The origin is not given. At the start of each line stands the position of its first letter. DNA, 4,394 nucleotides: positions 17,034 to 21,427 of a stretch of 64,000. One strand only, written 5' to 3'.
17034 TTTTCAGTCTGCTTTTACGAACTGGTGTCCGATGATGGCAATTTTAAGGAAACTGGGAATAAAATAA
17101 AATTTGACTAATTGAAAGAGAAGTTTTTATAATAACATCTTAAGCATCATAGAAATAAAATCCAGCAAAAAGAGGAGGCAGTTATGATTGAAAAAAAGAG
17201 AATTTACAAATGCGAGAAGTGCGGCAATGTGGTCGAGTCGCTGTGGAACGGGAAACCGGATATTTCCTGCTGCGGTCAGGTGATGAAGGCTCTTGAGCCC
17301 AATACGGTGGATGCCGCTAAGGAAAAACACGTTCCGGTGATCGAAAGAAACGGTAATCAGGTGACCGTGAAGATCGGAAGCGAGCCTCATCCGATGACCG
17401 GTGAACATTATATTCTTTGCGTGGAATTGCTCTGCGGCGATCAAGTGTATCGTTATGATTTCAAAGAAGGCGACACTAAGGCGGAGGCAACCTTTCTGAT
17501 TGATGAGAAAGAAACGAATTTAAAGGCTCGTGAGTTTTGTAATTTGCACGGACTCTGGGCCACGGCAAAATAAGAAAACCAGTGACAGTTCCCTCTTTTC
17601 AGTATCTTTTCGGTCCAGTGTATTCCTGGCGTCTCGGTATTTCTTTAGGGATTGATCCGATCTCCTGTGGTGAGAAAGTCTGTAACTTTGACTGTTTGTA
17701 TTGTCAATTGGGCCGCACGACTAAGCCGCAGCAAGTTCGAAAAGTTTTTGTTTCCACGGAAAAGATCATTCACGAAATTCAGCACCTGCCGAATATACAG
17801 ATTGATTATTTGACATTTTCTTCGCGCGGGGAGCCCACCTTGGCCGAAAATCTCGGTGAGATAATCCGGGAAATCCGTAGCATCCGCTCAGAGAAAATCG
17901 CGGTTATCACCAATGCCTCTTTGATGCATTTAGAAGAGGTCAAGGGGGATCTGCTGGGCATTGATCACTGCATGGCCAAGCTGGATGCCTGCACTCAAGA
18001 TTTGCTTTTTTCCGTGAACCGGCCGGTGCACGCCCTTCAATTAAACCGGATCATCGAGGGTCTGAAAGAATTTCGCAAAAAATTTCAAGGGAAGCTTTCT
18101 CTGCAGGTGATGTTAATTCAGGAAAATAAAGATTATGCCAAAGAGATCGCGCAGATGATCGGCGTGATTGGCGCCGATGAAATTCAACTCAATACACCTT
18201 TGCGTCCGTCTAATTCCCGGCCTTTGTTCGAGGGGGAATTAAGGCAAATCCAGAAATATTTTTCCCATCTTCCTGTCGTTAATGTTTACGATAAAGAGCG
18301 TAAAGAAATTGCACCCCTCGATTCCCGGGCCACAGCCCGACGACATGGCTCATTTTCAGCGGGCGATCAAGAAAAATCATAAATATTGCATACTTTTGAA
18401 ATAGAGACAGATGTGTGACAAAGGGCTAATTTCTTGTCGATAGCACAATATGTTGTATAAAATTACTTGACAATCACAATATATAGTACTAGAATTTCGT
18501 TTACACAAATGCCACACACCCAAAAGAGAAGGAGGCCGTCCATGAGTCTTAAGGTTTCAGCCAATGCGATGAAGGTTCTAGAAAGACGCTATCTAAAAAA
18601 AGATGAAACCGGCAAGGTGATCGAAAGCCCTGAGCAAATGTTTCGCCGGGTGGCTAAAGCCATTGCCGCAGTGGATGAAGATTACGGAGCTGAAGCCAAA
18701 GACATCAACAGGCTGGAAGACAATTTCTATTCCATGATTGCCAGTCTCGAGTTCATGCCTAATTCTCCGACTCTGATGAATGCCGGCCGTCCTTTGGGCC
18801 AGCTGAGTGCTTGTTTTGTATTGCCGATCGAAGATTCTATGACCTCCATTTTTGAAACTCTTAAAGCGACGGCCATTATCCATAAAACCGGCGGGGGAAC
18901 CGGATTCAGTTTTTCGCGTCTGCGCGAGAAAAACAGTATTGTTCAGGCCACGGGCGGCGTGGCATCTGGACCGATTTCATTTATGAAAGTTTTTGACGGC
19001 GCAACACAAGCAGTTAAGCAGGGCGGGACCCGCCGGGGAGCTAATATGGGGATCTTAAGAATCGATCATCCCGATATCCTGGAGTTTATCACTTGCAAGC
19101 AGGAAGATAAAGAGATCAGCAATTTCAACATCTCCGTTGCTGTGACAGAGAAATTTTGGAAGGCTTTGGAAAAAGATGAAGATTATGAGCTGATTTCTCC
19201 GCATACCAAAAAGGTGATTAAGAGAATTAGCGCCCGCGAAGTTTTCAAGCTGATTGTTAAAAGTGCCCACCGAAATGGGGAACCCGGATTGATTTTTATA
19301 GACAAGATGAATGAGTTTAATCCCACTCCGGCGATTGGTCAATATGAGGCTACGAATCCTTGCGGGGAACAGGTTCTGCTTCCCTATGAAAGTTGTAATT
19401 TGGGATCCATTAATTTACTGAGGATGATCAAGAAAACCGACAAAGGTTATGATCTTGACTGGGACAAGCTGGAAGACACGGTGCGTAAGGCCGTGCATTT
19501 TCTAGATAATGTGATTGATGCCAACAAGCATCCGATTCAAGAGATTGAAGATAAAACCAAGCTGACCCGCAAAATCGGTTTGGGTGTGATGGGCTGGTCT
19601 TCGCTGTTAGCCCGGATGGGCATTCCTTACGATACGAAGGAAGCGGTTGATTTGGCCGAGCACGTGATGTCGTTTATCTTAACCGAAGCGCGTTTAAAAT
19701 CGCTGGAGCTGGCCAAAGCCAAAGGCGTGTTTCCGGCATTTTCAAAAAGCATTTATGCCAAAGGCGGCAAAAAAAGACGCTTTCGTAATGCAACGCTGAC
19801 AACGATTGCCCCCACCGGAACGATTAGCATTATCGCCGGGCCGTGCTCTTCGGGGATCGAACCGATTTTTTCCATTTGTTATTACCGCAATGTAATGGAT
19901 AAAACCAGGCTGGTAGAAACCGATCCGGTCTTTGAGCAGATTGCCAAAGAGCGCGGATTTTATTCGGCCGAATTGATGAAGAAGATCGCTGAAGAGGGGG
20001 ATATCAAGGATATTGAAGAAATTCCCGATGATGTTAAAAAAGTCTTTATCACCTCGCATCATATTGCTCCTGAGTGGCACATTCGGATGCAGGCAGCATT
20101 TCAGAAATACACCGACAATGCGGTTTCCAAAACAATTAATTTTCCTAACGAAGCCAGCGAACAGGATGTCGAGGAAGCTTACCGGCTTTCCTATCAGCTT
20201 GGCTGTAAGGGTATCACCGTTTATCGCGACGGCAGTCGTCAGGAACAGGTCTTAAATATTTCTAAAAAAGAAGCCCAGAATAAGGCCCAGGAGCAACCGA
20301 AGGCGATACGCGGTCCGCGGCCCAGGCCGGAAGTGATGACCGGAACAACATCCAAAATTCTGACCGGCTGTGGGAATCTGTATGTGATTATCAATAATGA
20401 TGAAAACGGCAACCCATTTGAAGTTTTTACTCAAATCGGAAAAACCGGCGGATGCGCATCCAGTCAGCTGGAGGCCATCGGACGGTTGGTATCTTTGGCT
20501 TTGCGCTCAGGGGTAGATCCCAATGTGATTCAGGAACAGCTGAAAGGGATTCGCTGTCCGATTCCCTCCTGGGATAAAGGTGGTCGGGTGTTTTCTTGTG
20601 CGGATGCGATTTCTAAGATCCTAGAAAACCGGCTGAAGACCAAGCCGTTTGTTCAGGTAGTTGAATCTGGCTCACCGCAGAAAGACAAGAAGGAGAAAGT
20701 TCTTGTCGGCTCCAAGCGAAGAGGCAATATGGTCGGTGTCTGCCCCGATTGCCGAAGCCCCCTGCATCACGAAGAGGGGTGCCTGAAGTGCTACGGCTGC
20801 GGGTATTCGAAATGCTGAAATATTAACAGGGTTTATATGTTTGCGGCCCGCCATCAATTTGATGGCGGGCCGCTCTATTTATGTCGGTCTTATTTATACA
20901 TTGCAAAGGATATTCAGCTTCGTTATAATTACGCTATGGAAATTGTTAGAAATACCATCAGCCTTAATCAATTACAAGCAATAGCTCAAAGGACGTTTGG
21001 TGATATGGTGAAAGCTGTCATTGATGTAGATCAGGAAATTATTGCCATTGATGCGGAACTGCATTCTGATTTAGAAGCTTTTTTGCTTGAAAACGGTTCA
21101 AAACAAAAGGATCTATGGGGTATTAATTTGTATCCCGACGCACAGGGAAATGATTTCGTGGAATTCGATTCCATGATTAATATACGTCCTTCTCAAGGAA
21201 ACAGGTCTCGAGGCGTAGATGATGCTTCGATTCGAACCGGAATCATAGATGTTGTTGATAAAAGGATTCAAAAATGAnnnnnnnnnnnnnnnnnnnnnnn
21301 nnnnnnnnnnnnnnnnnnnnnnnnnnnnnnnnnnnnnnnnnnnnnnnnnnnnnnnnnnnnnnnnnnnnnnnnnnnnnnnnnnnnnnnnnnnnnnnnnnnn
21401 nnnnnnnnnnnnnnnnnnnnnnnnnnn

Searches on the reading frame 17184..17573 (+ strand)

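Call 110: search_protein_families(library=pfam, proteins=[window:17184-17573:+], max_evalue=0.001)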
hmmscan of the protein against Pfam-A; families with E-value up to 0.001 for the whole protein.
window:17184-17573:+ (129 aa): 2 families
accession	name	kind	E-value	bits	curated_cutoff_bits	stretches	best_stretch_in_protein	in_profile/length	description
PF01880.24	Desulfoferrodox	-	2.8e-21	76.3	22.2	1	42-127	2-97/98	Desulfoferrodoxin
PF06397.17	Desulfoferrod_N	-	4.3e-10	39.5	23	1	3-36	2-35/36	Desulfoferrodoxin, N-terminal domain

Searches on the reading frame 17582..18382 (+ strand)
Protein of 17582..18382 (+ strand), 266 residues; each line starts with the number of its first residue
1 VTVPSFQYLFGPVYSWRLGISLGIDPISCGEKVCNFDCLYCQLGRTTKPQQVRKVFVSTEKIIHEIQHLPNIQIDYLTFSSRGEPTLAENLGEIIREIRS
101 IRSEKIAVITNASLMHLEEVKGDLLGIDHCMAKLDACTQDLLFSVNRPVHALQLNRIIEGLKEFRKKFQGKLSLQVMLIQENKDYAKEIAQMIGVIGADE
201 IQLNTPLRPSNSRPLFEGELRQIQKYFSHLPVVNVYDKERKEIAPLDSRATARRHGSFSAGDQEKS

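Call 111: search_protein_families(library=pfam, proteins=[window:17582-18382:+], max_evalue=0.001)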
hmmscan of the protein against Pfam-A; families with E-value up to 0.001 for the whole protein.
window:17582-18382:+ (266 aa): 1 family
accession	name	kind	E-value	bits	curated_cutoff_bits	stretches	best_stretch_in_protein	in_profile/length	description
PF04055.27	Radical_SAM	-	1.9e-14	54.6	29.5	1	33-192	6-165/166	Radical SAM superfamily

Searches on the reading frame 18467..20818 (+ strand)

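Call 16: search_protein_families(library=pfam, proteins=[window:18467-20818:+], max_evalue=0.0001)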
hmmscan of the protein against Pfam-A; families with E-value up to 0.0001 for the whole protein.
window:18467-20818:+ (783 aa): 3 families
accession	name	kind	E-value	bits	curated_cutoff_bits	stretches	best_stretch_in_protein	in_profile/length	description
PF02867.20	Ribonuc_red_lgC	-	1.5e-137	459.8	23.9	1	114-586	1-523/523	Ribonucleotide reductase, barrel domain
PF00317.26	Ribonuc_red_lgN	-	1.8e-26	92.4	28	1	31-111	4-77/77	Ribonucleotide reductase, all-alpha domain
PF12637.14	TSCPD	-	2.9e-22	79.2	22.8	1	629-721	5-86/88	TSCPD domain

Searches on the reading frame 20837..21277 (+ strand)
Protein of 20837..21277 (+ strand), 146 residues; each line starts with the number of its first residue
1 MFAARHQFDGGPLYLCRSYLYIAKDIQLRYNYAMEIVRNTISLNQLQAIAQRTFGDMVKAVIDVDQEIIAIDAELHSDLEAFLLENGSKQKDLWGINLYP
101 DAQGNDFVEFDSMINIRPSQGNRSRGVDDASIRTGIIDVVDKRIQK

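Call 111: search_protein_families(library=pfam, proteins=[window:20837-21277:+], max_evalue=0.001)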
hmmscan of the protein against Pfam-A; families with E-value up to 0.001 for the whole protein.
window:20837-21277:+ (146 aa): 1 family
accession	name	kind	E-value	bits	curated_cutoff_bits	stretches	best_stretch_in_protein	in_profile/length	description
PF18924.5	DUF5674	-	4e-38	130.2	27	1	36-142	2-108/109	Protein of unknown function (DUF5674)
